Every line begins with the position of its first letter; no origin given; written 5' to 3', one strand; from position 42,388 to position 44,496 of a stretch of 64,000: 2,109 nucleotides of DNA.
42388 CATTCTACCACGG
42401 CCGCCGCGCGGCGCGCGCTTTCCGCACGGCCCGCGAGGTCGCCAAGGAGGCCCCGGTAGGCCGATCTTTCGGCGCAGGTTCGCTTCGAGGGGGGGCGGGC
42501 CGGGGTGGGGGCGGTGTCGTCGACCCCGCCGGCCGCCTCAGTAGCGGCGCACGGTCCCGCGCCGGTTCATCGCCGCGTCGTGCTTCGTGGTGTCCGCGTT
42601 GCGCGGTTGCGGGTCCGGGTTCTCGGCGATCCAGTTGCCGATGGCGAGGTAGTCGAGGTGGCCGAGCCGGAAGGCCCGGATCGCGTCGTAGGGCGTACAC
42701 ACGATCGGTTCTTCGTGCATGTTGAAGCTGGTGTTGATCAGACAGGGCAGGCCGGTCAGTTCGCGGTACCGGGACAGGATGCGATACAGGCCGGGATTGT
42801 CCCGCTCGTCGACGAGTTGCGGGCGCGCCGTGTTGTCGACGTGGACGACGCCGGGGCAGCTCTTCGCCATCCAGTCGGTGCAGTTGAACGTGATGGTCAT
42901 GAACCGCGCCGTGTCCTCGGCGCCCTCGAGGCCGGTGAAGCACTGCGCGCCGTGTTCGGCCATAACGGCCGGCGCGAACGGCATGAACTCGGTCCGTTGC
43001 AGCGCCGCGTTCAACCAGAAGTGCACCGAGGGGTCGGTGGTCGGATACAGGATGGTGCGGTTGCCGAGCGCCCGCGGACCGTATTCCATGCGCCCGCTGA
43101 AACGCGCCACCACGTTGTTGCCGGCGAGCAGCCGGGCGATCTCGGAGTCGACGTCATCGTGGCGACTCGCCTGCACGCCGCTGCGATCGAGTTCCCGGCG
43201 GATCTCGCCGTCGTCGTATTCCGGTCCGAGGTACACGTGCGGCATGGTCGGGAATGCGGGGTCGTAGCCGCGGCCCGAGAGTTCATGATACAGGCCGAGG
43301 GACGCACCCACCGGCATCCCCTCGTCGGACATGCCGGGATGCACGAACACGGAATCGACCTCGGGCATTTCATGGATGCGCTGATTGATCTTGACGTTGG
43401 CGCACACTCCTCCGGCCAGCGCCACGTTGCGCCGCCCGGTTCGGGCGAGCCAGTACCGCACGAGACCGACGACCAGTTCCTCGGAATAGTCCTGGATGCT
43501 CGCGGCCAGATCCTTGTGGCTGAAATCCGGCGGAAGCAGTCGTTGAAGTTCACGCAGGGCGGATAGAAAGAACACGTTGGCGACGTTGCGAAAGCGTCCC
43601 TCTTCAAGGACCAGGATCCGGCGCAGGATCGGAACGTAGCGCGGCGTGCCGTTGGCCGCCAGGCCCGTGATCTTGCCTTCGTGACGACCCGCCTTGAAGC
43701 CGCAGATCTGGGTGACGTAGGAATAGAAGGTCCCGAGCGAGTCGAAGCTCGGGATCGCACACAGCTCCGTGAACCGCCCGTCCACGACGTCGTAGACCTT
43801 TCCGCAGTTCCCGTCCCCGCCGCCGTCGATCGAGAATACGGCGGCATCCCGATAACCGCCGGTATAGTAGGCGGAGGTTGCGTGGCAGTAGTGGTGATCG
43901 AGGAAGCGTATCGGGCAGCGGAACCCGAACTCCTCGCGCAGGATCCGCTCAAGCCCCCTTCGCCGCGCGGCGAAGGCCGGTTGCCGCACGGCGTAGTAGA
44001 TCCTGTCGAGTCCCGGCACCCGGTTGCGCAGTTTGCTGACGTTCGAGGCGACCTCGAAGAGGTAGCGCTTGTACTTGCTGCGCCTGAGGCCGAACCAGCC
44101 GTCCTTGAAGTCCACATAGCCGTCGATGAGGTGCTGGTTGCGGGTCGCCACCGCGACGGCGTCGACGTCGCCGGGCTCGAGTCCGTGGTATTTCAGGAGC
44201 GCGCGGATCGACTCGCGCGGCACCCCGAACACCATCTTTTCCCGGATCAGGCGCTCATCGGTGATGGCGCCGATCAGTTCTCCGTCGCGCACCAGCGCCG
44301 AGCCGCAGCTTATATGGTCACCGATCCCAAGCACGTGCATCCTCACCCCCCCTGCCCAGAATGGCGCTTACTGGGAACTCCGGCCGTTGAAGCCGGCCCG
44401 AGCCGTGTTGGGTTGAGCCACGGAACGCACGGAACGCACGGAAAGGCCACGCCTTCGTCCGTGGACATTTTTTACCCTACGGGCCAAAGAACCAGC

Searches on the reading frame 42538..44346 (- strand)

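Call 29: search_protein_families(library=pfam, proteins=[window:42538-44346:-], max_evalue=0.00001)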
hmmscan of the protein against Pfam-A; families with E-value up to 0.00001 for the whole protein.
window:42538-44346:- (602 aa): 2 families
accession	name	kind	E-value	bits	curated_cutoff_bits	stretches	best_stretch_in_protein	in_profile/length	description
PF16861.10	Carbam_trans_C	-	4.3e-54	183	27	1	404-574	1-168/170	Carbamoyltransferase C-terminus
PF02543.21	Carbam_trans_N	-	1.5e-35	123.7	24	1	5-349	2-345/346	Carbamoyltransferase N-terminus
